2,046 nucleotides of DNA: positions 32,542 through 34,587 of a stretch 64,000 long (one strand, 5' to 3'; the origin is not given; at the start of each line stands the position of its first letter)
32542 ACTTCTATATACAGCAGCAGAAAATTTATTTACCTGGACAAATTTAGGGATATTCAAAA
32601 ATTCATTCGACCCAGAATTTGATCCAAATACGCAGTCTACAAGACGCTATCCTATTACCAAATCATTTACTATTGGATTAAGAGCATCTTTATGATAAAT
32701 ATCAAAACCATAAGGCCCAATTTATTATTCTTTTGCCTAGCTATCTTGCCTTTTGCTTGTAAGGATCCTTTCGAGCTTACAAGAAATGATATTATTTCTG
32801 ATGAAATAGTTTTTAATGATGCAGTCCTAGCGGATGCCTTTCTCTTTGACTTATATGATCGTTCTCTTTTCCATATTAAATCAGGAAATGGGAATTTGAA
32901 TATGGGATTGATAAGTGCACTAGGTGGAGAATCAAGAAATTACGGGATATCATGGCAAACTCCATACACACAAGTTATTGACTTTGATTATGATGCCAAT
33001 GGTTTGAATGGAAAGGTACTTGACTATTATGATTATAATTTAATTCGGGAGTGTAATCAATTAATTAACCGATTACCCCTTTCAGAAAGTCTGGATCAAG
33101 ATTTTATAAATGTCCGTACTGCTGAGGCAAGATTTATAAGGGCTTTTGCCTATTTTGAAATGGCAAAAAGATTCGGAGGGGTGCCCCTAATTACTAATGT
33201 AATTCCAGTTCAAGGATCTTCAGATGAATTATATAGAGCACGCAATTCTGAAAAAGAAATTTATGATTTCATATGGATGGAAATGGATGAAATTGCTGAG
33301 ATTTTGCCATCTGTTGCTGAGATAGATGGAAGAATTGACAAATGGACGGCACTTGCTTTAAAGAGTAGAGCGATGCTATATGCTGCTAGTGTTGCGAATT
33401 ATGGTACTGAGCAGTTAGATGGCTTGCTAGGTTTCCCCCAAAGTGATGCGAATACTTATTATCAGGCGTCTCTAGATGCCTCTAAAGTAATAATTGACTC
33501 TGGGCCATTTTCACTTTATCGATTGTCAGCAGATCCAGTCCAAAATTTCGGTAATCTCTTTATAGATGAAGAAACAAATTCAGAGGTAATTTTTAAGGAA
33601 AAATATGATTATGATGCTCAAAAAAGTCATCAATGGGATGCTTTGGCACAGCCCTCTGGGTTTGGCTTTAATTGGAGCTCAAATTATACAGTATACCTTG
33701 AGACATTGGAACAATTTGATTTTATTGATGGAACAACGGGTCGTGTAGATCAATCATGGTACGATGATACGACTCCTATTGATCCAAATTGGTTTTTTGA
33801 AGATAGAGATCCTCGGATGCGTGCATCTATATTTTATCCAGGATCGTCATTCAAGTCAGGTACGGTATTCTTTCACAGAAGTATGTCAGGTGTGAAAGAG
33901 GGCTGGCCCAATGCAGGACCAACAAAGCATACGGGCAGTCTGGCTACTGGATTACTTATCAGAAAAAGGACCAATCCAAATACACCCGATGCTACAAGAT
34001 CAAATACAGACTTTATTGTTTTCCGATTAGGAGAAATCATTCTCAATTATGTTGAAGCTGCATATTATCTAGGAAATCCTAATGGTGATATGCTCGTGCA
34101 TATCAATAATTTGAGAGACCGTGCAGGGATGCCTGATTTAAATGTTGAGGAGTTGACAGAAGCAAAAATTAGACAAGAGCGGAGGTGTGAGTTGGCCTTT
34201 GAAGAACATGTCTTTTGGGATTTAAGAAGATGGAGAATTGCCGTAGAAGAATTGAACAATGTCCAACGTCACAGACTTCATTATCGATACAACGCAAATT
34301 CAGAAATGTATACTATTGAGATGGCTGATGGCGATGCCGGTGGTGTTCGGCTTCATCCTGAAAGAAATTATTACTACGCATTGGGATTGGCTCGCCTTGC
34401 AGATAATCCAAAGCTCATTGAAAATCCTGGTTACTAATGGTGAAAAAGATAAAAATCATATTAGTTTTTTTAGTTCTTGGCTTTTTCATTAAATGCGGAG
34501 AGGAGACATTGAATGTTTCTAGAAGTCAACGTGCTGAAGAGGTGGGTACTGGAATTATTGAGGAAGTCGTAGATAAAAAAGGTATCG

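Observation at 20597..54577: Sulfatase-rich PUL under ECF-sigma/anti-sigma control, with an enzyme set that matches no substrate I can name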

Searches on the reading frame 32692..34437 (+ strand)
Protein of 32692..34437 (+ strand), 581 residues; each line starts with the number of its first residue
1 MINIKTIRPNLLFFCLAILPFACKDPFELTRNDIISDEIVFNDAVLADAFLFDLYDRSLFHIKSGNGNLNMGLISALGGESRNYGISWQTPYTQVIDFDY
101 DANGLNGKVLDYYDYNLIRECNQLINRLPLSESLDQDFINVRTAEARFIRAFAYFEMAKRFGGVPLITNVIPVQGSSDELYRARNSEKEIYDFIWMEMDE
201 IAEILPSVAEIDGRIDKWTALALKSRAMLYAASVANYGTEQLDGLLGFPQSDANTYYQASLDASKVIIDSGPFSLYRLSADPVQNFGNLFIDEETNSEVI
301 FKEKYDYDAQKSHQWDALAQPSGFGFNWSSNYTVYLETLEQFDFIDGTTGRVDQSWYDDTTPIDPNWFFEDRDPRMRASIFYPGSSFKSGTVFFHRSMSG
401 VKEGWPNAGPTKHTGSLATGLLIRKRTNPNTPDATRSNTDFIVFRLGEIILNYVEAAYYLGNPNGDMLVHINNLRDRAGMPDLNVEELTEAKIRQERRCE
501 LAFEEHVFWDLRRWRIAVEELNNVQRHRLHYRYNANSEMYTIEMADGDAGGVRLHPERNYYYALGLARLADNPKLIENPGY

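Call 3: search_protein_families(library=pfam, proteins=[window:32692-34437:+], max_evalue=0.01)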
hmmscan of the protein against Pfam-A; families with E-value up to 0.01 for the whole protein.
window:32692-34437:+ (581 aa): 2 families
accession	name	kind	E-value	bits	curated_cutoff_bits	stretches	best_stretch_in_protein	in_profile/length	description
PF07980.17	SusD_RagB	-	1.2e-45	156.9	23.1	1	298-581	2-297/297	SusD family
PF14322.12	SusD-like_3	-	5.6e-14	53.3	27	1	114-229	81-191/191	Starch-binding associating with outer membrane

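Call 11: search_protein_families(library=ncbifam, proteins=[window:32692-34437:+], max_evalue=0.001)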
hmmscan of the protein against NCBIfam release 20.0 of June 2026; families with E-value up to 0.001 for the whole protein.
window:32692-34437:+ (581 aa): 1 family
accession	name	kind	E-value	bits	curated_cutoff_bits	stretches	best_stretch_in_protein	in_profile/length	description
NF033071.0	SusD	exception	1.7e-15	56.3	725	2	115-298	124-287/558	starch-binding outer membrane lipoprotein SusD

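Call 14: find_homologous_proteins(query=window:32692-34437:+, max_evalue=1e-20)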
Query window:32692-34437:+ (581 aa): 1119 proteins with E <= 1e-20 among 8000 candidates; the best 120 are listed.
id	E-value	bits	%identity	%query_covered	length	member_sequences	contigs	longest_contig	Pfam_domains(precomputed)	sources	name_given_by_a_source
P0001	0.0e+0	1259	92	100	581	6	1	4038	PF14322.13,PF07980.18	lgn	-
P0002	0.0e+0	1098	82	98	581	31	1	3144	PF14322.13,PF07980.18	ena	-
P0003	0.0e+0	1060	78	100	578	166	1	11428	PF14322.13,PF07980.18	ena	-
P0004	0.0e+0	1048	79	97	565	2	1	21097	PF14322.13,PF07980.18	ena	-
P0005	0.0e+0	1030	77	98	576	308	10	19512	PF14322.13,PF07980.18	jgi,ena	-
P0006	0.0e+0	1025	76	99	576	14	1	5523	PF14322.13,PF07980.18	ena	-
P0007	0.0e+0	1024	76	99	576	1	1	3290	PF14322.13,PF07980.18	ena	-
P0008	0.0e+0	1023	76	99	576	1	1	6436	PF14322.13,PF07980.18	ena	-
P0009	0.0e+0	1023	76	99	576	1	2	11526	PF14322.13,PF07980.18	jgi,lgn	-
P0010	0.0e+0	1023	76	99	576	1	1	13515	PF14322.13,PF07980.18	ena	-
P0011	0.0e+0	1023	76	98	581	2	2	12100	PF14322.13,PF07980.18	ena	-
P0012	0.0e+0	1023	76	99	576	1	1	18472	PF14322.13,PF07980.18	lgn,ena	-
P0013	0.0e+0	1023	76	99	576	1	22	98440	PF14322.13,PF07980.18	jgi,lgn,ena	-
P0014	0.0e+0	1023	76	99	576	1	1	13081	PF14322.13,PF07980.18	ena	-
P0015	0.0e+0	1022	76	99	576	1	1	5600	PF14322.13,PF07980.18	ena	-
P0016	0.0e+0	1022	76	99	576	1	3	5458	PF14322.13,PF07980.18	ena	-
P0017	0.0e+0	1022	76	99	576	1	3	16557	PF14322.13,PF07980.18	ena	-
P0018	0.0e+0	1022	76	99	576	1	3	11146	PF14322.13,PF07980.18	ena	-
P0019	0.0e+0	1022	76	99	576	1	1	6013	PF14322.13,PF07980.18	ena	-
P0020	0.0e+0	1022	76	99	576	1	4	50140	PF14322.13,PF07980.18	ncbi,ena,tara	tara:strand:+ start:3066 stop:4796 length:1731 start_codon:yes stop_codon:yes gene_type:complete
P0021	0.0e+0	1021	76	99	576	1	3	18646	PF14322.13,PF07980.18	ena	-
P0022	0.0e+0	1021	76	99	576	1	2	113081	PF14322.13,PF07980.18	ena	-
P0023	0.0e+0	1021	76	99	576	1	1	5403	PF14322.13,PF07980.18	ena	-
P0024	0.0e+0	1021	76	99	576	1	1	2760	PF14322.13,PF07980.18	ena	-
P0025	0.0e+0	1021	76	99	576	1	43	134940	PF14322.13,PF07980.18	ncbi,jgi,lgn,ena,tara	tara:strand:+ start:13037 stop:14767 length:1731 start_codon:yes stop_codon:yes gene_type:complete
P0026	0.0e+0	1021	76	99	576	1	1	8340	PF14322.13,PF07980.18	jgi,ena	-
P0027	0.0e+0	1021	76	99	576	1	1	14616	PF14322.13,PF07980.18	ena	-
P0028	0.0e+0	1021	76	99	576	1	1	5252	PF14322.13,PF07980.18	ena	-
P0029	0.0e+0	1020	76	99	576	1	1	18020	PF14322.13,PF07980.18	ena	-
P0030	0.0e+0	1020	76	99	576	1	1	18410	PF14322.13,PF07980.18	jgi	-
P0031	0.0e+0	1020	76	99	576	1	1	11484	PF14322.13,PF07980.18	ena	-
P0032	0.0e+0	1020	76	99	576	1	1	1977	PF14322.13,PF07980.18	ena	-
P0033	0.0e+0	1019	75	99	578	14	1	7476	PF14322.13,PF07980.18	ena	-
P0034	0.0e+0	1018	76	99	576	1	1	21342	PF14322.13,PF07980.18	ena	-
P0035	0.0e+0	1017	76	100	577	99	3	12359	PF14322.13,PF07980.18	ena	-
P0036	0.0e+0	1017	77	96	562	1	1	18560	PF14322.13,PF07980.18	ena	-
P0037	0.0e+0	1015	77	96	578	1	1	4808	PF14322.13,PF07980.18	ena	-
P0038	0.0e+0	1015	75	99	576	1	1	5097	PF14322.13,PF07980.18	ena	-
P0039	0.0e+0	1015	75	99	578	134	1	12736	PF14322.13,PF07980.18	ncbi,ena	-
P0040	0.0e+0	1014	75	99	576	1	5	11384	PF14322.13,PF07980.18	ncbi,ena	-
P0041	0.0e+0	1013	75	99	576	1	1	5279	PF14322.13,PF07980.18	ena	-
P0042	0.0e+0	1013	77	96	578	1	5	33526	PF14322.13,PF07980.18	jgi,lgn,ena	-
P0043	0.0e+0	1013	75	98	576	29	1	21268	PF14322.13,PF07980.18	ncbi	-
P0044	0.0e+0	1012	75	99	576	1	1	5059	PF14322.13,PF07980.18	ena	-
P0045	0.0e+0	1012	75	99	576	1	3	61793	PF14322.13,PF07980.18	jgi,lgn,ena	-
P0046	0.0e+0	1012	75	99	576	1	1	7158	PF14322.13,PF07980.18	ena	-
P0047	0.0e+0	1012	75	99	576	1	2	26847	PF14322.13,PF07980.18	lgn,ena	-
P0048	0.0e+0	1012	75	99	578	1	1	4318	PF14322.13,PF07980.18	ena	-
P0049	0.0e+0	1011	75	99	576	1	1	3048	PF14322.13,PF07980.18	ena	-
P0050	0.0e+0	1011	77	96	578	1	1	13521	PF14322.13,PF07980.18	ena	-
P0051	0.0e+0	1011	75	99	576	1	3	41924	PF14322.13,PF07980.18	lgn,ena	-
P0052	0.0e+0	1011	75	99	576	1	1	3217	PF14322.13,PF07980.18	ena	-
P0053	0.0e+0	1011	75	99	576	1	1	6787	PF14322.13,PF07980.18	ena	-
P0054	0.0e+0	1011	75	99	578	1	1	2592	PF14322.13,PF07980.18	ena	-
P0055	0.0e+0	1011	75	99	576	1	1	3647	PF14322.13,PF07980.18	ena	-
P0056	0.0e+0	1011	75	99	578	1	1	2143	PF14322.13,PF07980.18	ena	-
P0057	0.0e+0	1011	75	99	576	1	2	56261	PF14322.13,PF07980.18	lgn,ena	-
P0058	0.0e+0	1011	75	99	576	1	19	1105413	PF14322.13,PF07980.18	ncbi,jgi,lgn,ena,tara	tara:strand:- start:2141 stop:3871 length:1731 start_codon:yes stop_codon:yes gene_type:complete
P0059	0.0e+0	1011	77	96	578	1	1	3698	PF14322.13,PF07980.18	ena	-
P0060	0.0e+0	1011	74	99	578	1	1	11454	PF14322.13,PF07980.18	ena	-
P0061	0.0e+0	1011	75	99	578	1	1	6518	PF14322.13,PF07980.18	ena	-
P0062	0.0e+0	1011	75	99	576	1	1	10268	PF14322.13,PF07980.18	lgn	-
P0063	0.0e+0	1011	75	99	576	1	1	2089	PF14322.13,PF07980.18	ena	-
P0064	0.0e+0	1011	75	99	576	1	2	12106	PF14322.13,PF07980.18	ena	-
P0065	0.0e+0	1010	75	99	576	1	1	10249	PF14322.13,PF07980.18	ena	-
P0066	0.0e+0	1010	77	96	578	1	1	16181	PF14322.13,PF07980.18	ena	-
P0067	0.0e+0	1010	74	99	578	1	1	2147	PF14322.13,PF07980.18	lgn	-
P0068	0.0e+0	1010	75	99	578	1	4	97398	PF14322.13,PF07980.18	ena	-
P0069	0.0e+0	1010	75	99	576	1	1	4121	PF14322.13,PF07980.18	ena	-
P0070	1.3e-298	1010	75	99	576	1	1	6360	PF14322.13,PF07980.18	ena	-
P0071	1.5e-298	1009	75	99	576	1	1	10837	PF14322.13,PF07980.18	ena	-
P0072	1.5e-298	1009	74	99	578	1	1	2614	PF14322.13,PF07980.18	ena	-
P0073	1.6e-298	1009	75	99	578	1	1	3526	PF14322.13,PF07980.18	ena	-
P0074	1.6e-298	1009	75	99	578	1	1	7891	PF14322.13,PF07980.18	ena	-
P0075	1.8e-298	1009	75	99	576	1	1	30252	PF14322.13,PF07980.18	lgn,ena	-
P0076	1.8e-298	1009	74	99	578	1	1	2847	PF14322.13,PF07980.18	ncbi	-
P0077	1.9e-298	1009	76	96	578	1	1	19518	PF14322.13,PF07980.18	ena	-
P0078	2.0e-298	1009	74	99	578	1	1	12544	PF14322.13,PF07980.18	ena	-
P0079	2.0e-298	1009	75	99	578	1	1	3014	PF14322.13,PF07980.18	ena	-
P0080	2.0e-298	1009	75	99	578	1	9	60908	PF14322.13,PF07980.18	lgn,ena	-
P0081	2.3e-298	1009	75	99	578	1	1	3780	PF14322.13,PF07980.18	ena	-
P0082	2.5e-298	1009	74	99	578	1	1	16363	PF14322.13,PF07980.18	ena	-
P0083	2.7e-298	1009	75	99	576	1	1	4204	PF14322.13,PF07980.18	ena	-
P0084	2.7e-298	1009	74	99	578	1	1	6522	PF14322.13,PF07980.18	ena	-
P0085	3.0e-298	1008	74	99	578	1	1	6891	PF14322.13,PF07980.18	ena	-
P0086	3.0e-298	1008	74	99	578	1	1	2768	PF14322.13,PF07980.18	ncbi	-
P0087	3.1e-298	1008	75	99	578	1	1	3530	PF14322.13,PF07980.18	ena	-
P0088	3.1e-298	1008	74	99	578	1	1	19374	PF14322.13,PF07980.18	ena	-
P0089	3.1e-298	1008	75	99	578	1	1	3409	PF14322.13,PF07980.18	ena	-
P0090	3.7e-298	1008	74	99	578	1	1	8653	PF14322.13,PF07980.18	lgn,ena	-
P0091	3.8e-298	1008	74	99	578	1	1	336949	PF14322.13,PF07980.18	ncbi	ncbi:MAG: RagB/SusD family nutrient uptake outer membrane protein [Cytophagales bacterium]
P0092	3.8e-298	1008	74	99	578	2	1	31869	PF14322.13,PF07980.18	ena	-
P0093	4.0e-298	1008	74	99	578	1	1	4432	PF14322.13,PF07980.18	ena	-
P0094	4.4e-298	1008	74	99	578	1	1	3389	PF14322.13,PF07980.18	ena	-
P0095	4.5e-298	1008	75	99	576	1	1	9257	PF14322.13,PF07980.18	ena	-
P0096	4.8e-298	1008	74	99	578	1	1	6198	PF14322.13,PF07980.18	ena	-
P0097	4.9e-298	1008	74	99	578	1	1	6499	PF14322.13,PF07980.18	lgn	-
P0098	5.1e-298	1008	74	99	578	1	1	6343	PF14322.13,PF07980.18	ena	-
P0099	5.2e-298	1008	74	99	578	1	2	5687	PF14322.13,PF07980.18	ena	-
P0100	5.6e-298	1008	74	99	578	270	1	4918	PF14322.13,PF07980.18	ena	-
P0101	5.8e-298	1007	74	99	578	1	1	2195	PF14322.13,PF07980.18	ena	-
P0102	6.6e-298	1007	74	99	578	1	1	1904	PF14322.13,PF07980.18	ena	-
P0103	6.9e-298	1007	74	99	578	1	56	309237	PF14322.13,PF07980.18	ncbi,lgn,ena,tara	tara:strand:- start:2703 stop:4439 length:1737 start_codon:yes stop_codon:yes gene_type:complete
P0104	7.1e-298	1007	74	99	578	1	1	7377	PF14322.13,PF07980.18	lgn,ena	-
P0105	7.2e-298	1007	74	99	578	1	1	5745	PF14322.13,PF07980.18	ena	-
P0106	7.3e-298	1007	74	99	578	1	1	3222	PF14322.13,PF07980.18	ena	-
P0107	7.4e-298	1007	74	99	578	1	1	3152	PF14322.13,PF07980.18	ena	-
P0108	7.4e-298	1007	74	99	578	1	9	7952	PF14322.13,PF07980.18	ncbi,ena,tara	tara:strand:+ start:1019 stop:2755 length:1737 start_codon:yes stop_codon:yes gene_type:complete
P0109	7.6e-298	1007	74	99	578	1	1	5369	PF14322.13,PF07980.18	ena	-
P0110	7.6e-298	1007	75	99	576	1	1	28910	PF14322.13,PF07980.18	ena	-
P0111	7.9e-298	1007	74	99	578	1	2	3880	PF14322.13,PF07980.18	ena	-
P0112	8.0e-298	1007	74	99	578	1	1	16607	PF14322.13,PF07980.18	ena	-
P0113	8.2e-298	1007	74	99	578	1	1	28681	PF14322.13,PF07980.18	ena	-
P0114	8.3e-298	1007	74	99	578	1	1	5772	PF14322.13,PF07980.18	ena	-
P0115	8.9e-298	1007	74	99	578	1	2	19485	PF14322.13,PF07980.18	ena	-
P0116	1.1e-297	1007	74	99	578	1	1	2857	PF14322.13,PF07980.18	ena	-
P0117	1.3e-297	1006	74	99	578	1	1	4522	PF14322.13,PF07980.18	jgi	-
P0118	1.4e-297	1006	74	99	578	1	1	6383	PF14322.13,PF07980.18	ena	-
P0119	1.4e-297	1006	74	99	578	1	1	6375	PF14322.13,PF07980.18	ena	-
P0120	1.4e-297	1006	74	99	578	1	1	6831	PF14322.13,PF07980.18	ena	-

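Call 15: find_encoding_contigs(protein=P0058, flank=10000, max_places=3)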
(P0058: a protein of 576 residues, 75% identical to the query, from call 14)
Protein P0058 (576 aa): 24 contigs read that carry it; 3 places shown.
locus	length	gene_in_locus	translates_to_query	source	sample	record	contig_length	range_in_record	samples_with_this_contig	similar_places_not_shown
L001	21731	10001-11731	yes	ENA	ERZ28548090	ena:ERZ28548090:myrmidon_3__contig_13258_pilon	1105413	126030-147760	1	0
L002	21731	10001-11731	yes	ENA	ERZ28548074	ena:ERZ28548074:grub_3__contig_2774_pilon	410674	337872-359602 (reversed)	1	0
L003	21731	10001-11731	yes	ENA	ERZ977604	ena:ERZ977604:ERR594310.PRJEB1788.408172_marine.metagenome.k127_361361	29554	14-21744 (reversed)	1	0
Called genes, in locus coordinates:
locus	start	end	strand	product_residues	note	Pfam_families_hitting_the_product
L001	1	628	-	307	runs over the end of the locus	PF03781:FGE-sulfatase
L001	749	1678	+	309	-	PF01261:AP_endonuc_2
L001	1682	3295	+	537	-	PF05960:DUF885 (faint)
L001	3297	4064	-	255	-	PF09674:DUF2400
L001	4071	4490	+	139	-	-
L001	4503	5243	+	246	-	-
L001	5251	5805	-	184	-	PF04264:YceI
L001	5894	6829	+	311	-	PF10503:Esterase_PHB, PF02230:Abhydrolase_2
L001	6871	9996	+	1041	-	PF13620:CarboxypepD_reg (weak), PF13715:CarbopepD_reg_2, PF07715:Plug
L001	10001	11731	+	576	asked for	PF14322:SusD-like_3, PF07980:SusD_RagB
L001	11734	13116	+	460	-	PF11790:Glyco_hydro_cc, PF02018:CBM_4_9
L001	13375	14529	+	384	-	PF00144:Beta-lactamase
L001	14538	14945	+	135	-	-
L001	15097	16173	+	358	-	-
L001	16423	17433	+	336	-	PF00044:Gp_dh_N, PF02800:Gp_dh_C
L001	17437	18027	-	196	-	PF00857:Isochorismatase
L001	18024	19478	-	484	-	PF17767:NAPRTase_N, PF04095:NAPRTase, PF17956:NAPRTase_C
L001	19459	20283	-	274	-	PF00892:EamA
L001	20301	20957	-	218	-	PF00005:ABC_tran, PF13304:AAA_21 (faint), PF02463:SMC_N (weak)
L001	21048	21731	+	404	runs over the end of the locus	PF08442:ATP-grasp_2, PF24948:Citrate_synth_N, PF00549:Ligase_CoA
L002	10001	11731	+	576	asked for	PF14322:SusD-like_3, PF07980:SusD_RagB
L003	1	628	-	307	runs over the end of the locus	PF03781:FGE-sulfatase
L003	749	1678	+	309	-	PF01261:AP_endonuc_2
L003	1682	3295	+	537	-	PF05960:DUF885 (faint)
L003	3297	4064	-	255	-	PF09674:DUF2400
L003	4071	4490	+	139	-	-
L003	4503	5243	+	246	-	-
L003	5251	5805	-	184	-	PF04264:YceI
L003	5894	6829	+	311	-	PF10503:Esterase_PHB, PF02230:Abhydrolase_2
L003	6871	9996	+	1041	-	PF13620:CarboxypepD_reg (weak), PF13715:CarbopepD_reg_2, PF07715:Plug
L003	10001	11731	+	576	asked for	PF14322:SusD-like_3, PF07980:SusD_RagB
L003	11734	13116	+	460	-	PF11790:Glyco_hydro_cc, PF02018:CBM_4_9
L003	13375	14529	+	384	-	PF00144:Beta-lactamase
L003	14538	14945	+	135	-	-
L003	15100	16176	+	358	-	-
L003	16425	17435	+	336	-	PF00044:Gp_dh_N, PF02800:Gp_dh_C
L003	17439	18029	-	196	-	PF00857:Isochorismatase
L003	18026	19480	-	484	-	PF17767:NAPRTase_N, PF04095:NAPRTase, PF17956:NAPRTase_C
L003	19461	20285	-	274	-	PF00892:EamA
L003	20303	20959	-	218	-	PF00005:ABC_tran, PF13304:AAA_21 (faint), PF02463:SMC_N (weak)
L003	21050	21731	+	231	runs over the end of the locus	?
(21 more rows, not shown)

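Call 16: find_encoding_contigs(protein=P0103, flank=10000, max_places=3)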
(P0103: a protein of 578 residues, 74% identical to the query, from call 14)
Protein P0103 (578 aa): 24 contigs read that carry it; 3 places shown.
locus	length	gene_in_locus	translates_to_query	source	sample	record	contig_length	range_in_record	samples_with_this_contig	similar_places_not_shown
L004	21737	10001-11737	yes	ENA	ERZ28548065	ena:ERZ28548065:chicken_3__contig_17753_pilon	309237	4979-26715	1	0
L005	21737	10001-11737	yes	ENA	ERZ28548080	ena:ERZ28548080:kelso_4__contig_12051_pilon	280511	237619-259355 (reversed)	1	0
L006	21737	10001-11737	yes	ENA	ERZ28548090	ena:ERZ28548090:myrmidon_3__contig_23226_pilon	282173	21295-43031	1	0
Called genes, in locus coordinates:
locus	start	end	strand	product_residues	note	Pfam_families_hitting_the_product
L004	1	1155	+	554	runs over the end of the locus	PF00930:DPPIV_N, PF00326:Peptidase_S9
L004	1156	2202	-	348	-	PF08240:ADH_N, PF00107:ADH_zinc_N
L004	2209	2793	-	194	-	PF00265:TK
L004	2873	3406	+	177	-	PF12680:SnoaL_2 (weak)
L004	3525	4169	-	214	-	PF02412:TSP_3 (faint), PF18962:Por_Secre_tail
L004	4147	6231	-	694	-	-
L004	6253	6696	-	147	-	-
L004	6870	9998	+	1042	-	PF13620:CarboxypepD_reg, PF13715:CarbopepD_reg_2, PF07715:Plug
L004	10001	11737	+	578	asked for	PF14322:SusD-like_3, PF07980:SusD_RagB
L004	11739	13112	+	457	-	PF11790:Glyco_hydro_cc, PF02018:CBM_4_9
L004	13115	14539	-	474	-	PF10142:PhoPQ_related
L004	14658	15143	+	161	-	-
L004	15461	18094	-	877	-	PF01624:MutS_I, PF05188:MutS_II, PF05192:MutS_III, PF05190:MutS_IV, PF00488:MutS_V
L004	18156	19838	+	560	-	PF08811:DUF1800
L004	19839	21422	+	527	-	PF07394:DUF1501, PF18962:Por_Secre_tail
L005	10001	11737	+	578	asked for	PF14322:SusD-like_3, PF07980:SusD_RagB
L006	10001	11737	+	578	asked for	PF14322:SusD-like_3, PF07980:SusD_RagB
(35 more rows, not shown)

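Call 17: find_encoding_contigs(protein=P0004, flank=10000, max_places=2)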
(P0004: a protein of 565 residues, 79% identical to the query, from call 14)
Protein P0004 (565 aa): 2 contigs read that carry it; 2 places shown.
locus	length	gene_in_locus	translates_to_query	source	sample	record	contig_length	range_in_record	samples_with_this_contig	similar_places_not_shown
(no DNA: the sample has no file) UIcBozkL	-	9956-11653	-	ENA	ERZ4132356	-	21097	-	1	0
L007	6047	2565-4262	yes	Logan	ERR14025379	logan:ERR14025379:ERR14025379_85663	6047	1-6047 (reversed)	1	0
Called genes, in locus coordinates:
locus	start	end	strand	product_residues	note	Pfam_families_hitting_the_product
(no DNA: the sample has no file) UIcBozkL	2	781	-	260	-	?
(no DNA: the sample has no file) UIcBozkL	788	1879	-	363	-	PF03781:FGE-sulfatase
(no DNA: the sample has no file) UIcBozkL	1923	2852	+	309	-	PF01261:AP_endonuc_2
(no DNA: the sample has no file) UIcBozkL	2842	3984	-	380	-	PF04909:Amidohydro_2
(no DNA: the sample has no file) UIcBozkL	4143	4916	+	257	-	PF09674:DUF2400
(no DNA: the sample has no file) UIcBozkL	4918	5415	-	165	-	-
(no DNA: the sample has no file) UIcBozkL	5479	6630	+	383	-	-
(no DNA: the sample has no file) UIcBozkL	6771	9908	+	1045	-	PF13620:CarboxypepD_reg, PF13715:CarbopepD_reg_2, PF07715:Plug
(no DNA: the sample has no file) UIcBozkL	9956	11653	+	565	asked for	PF14322:SusD-like_3, PF07980:SusD_RagB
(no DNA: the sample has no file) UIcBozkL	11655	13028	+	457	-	PF11790:Glyco_hydro_cc, PF02018:CBM_4_9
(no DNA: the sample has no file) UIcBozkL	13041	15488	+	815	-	PF18962:Por_Secre_tail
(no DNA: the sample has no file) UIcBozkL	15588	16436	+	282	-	PF11138:DUF2911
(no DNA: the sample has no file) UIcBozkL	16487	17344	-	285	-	PF10503:Esterase_PHB (weak), PF02230:Abhydrolase_2 (weak)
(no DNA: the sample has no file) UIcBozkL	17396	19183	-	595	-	-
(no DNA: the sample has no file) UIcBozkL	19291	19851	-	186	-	PF04264:YceI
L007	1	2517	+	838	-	?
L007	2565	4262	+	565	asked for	PF14322:SusD-like_3, PF07980:SusD_RagB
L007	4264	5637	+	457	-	PF11790:Glyco_hydro_cc, PF02018:CBM_4_9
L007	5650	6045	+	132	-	?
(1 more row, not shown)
